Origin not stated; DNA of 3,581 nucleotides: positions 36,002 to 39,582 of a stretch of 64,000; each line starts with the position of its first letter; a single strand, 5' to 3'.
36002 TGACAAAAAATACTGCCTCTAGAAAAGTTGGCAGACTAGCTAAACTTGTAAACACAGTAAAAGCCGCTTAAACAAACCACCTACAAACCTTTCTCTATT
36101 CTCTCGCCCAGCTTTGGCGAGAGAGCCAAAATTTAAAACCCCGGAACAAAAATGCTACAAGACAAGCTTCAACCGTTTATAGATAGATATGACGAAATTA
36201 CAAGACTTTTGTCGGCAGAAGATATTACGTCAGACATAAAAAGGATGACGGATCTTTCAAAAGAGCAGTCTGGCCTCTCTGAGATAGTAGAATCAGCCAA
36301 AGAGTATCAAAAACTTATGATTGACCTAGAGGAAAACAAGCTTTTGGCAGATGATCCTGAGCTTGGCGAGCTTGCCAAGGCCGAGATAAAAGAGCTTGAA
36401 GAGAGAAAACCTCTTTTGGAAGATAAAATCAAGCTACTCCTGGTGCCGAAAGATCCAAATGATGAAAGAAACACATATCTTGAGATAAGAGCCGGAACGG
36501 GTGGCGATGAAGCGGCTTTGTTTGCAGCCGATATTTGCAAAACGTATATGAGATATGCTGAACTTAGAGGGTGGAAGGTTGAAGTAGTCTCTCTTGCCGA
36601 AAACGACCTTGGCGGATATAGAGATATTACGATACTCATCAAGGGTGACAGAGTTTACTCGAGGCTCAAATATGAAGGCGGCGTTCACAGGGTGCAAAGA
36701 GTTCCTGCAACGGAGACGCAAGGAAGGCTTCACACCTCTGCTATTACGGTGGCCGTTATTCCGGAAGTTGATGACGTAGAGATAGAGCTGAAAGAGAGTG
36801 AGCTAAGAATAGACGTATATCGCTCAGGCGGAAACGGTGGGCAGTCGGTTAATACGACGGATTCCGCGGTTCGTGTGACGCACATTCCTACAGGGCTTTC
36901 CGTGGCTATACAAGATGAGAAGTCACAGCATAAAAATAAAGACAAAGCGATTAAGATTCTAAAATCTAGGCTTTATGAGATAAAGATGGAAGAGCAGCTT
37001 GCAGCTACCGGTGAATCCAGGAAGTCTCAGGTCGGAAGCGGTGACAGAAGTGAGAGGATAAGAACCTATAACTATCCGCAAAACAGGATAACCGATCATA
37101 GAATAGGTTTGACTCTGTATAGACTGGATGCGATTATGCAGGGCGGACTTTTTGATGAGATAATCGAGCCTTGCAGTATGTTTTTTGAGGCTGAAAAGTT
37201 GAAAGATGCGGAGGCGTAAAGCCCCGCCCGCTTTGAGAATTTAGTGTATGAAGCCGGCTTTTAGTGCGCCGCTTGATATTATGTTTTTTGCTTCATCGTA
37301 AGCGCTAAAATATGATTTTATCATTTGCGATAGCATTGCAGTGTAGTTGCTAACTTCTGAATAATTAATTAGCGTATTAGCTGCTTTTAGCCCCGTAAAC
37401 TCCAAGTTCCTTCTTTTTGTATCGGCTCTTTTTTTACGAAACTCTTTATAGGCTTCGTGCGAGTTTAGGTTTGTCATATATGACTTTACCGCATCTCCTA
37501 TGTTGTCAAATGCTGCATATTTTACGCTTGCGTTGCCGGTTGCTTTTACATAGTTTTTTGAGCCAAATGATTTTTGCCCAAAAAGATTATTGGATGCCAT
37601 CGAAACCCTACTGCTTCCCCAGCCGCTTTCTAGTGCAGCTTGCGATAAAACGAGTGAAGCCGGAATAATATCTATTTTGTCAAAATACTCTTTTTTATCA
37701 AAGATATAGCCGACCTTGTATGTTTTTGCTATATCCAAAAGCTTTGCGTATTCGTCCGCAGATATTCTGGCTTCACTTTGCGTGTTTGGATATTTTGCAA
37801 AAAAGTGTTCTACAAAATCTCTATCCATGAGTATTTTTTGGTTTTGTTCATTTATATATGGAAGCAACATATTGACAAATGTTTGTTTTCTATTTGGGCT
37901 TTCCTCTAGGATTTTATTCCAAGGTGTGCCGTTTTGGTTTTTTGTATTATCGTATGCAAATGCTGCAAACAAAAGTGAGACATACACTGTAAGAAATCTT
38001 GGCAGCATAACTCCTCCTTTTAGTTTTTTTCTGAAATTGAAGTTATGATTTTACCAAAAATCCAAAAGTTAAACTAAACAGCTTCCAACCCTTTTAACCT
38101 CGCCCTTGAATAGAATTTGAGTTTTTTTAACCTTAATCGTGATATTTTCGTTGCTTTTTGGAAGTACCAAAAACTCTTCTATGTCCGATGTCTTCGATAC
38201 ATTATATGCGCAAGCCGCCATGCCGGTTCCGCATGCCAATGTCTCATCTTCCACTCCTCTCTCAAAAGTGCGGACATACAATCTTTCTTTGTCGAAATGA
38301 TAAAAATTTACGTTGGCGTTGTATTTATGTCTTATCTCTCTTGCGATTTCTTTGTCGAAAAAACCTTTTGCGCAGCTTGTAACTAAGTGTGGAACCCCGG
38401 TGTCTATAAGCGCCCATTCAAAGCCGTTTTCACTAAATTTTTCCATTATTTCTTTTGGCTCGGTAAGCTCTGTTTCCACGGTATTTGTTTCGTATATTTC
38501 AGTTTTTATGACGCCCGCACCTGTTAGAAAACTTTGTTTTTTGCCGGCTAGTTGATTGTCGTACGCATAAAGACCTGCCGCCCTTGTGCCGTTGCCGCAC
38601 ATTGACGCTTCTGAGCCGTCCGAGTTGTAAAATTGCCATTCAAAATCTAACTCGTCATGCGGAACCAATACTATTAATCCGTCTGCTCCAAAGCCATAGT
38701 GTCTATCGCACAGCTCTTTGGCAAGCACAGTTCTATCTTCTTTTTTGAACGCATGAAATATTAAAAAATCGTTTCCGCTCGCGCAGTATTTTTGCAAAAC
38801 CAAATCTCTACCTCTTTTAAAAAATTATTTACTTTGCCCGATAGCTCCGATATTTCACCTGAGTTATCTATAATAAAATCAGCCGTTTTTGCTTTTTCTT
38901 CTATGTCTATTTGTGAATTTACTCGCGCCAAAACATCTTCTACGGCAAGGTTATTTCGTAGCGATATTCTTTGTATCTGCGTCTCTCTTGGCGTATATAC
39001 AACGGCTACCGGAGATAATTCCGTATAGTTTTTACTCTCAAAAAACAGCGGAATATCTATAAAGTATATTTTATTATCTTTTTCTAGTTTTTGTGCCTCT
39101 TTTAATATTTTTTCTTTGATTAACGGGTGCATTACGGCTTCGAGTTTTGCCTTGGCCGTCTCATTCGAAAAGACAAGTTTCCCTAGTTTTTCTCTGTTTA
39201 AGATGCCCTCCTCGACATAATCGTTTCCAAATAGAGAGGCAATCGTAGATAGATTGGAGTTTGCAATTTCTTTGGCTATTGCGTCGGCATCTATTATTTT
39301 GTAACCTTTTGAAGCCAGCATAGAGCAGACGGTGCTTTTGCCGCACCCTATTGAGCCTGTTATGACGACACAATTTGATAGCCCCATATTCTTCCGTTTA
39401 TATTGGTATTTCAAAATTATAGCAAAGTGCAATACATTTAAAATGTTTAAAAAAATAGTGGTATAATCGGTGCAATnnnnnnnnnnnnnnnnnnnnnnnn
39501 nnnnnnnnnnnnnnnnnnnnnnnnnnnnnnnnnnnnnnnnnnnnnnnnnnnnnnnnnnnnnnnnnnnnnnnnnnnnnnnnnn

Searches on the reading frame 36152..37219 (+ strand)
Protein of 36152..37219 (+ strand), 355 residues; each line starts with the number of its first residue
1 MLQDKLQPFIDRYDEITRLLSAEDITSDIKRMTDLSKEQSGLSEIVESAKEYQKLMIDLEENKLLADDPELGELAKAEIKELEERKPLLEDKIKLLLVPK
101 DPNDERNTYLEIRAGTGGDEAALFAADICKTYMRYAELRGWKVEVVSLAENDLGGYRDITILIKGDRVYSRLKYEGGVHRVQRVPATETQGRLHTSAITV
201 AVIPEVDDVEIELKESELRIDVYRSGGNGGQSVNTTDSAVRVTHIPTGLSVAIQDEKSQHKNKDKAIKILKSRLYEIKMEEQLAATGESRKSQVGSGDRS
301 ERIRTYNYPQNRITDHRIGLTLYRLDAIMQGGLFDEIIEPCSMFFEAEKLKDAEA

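Call 35: search_protein_families(library=pfam, proteins=[window:36152-37219:+], max_evalue=0.00001)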
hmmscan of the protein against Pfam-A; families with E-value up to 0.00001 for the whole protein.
window:36152-37219:+ (355 aa): 2 families
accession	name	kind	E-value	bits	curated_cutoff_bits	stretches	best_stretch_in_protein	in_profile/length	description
PF03462.23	PCRF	-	7.2e-69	231.9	24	1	11-200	3-194/194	PCRF domain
PF00472.26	RF-1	-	5e-41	139.7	35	1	207-317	1-116/116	RF-1 domain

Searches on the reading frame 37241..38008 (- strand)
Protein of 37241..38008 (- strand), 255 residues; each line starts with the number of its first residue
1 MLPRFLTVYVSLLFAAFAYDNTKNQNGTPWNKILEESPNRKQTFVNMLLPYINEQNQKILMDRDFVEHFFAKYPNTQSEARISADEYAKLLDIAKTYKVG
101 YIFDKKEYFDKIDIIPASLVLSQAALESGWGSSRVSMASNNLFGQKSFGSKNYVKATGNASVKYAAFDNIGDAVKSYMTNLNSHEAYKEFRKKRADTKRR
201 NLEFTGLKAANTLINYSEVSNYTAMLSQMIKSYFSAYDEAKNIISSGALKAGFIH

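Call 35: search_protein_families(library=pfam, proteins=[window:37241-38008:-], max_evalue=0.00001)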
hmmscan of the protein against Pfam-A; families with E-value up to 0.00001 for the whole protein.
window:37241-38008:- (255 aa): 1 family
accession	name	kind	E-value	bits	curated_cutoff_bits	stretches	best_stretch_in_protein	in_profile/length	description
PF01832.25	Glucosaminidase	-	1.1e-16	62.1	30.2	1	115-233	13-121/123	Mannosyl-glycoprotein endo-beta-N-acetylglucosaminidase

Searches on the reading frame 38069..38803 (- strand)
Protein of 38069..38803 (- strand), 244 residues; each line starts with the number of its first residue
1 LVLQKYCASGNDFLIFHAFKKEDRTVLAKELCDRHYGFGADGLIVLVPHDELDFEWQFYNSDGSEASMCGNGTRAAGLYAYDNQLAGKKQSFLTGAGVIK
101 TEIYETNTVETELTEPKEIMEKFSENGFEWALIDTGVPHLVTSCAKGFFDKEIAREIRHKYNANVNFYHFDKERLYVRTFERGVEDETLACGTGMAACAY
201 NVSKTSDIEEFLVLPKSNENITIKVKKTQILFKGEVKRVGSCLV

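Call 35: search_protein_families(library=pfam, proteins=[window:38069-38803:-], max_evalue=0.00001)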
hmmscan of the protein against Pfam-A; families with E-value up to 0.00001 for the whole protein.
window:38069-38803:- (244 aa): 1 family
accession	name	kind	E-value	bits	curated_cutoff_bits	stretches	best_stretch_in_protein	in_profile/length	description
PF01678.24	DAP_epimerase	-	2.3e-33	115.3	34.7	2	5-115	3-117/121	Diaminopimelate epimerase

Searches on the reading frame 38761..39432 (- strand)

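Call 35: search_protein_families(library=pfam, proteins=[window:38761-39432:-], max_evalue=0.00001)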
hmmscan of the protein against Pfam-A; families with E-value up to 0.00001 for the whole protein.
window:38761-39432:- (223 aa): 2 families
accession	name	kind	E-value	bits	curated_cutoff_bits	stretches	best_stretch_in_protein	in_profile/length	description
PF01121.26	CoaE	-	7.6e-51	172.8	27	1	21-195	2-179/180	Dephospho-CoA kinase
PF13238.12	AAA_18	-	1.3e-06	29.4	29.4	1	22-161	1-113/128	AAA domain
